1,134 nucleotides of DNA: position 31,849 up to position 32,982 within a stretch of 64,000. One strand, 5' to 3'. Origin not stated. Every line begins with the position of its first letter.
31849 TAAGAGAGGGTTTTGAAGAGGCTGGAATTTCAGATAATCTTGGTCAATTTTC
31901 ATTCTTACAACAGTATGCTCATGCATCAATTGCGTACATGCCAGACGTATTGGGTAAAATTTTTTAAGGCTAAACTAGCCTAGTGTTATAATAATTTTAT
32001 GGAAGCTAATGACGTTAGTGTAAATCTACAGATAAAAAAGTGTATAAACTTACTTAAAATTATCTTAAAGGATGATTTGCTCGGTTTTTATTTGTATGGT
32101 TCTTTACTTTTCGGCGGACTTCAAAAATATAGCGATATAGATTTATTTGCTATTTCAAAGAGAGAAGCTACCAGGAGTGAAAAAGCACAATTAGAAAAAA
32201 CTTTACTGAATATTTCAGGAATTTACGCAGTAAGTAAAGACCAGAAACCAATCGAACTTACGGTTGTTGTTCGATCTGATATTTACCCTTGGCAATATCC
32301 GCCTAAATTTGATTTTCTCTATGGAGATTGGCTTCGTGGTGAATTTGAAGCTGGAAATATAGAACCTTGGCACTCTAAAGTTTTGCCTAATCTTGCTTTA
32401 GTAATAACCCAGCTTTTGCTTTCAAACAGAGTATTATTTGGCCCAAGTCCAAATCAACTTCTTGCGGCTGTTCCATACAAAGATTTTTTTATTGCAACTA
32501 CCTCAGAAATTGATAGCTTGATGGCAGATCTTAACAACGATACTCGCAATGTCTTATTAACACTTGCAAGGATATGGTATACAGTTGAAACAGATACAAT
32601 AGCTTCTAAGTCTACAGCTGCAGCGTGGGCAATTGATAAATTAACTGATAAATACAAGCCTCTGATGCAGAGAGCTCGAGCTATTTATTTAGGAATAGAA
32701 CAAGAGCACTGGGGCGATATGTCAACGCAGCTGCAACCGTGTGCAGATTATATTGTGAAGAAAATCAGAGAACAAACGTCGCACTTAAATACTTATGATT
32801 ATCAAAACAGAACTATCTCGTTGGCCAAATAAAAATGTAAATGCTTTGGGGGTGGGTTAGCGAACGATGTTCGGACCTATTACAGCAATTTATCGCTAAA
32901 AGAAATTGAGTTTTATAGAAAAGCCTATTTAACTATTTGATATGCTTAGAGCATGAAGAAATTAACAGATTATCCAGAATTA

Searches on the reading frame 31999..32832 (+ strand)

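Call 10: search_protein_families(library=pfam, proteins=[window:31999-32832:+], max_evalue=0.01)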
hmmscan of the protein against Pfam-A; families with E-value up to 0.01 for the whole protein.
window:31999-32832:+ (277 aa): 3 families
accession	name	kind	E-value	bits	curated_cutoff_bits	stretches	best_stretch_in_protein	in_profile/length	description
PF13427.11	AadA_C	-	2e-30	105.5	22.2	1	153-254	1-102/103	Aminoglycoside adenylyltransferase, C-terminal domain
PF01909.29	NTP_transf_2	-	6.9e-07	30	21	1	20-97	6-79/93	Nucleotidyltransferase domain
PF18765.7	Polbeta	-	1.2e-05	25.9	26.9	1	25-72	11-58/93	Polymerase beta, Nucleotidyltransferase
